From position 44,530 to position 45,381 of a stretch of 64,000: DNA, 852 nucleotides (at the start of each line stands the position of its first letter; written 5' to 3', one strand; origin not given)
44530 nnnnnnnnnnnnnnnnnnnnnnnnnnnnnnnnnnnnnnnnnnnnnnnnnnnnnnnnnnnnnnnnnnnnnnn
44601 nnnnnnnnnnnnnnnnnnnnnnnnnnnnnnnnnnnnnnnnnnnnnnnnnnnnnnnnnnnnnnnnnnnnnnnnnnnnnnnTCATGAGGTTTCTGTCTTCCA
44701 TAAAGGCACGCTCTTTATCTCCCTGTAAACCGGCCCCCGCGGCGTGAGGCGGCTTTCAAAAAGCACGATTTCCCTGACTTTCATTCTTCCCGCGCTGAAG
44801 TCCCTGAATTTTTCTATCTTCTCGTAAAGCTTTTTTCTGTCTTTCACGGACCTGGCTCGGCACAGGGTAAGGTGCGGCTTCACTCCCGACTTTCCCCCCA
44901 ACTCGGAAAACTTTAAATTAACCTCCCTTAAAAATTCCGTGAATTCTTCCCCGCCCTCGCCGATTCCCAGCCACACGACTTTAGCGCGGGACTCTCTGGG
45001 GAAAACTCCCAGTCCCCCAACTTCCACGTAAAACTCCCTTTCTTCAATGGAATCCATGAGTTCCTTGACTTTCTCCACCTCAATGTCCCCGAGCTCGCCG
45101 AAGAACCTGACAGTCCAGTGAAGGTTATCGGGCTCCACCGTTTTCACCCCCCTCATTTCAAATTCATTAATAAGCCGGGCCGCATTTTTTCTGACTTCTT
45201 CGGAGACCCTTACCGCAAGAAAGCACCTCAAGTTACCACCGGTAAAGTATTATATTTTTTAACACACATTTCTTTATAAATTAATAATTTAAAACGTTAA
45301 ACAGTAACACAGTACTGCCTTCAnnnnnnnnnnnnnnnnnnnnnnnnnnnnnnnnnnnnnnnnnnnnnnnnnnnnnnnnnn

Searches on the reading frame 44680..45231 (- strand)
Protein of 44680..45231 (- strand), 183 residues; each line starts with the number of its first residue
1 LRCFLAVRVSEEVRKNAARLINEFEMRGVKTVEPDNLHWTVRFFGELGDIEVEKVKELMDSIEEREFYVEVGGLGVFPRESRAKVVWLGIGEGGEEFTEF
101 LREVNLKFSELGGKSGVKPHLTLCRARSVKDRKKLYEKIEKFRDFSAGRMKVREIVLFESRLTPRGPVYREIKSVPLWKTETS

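Call 20: search_protein_families(library=pfam, proteins=[window:44680-45231:-], max_evalue=0.01)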
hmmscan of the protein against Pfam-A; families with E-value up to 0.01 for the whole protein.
window:44680-45231:- (183 aa): 3 families
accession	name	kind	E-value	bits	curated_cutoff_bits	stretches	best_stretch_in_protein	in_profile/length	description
PF02834.22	LigT_PEase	-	1.1e-22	80.4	23.3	2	8-87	2-87/87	LigT like Phosphoesterase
PF13563.12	2_5_RNA_ligase2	-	1.3e-10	42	27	1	20-159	8-147/152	2'-5' RNA ligase superfamily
PF10469.15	AKAP7_NLS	-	1.2e-07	32.3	24.4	1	34-177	40-208/208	AKAP7 2'5' RNA ligase-like domain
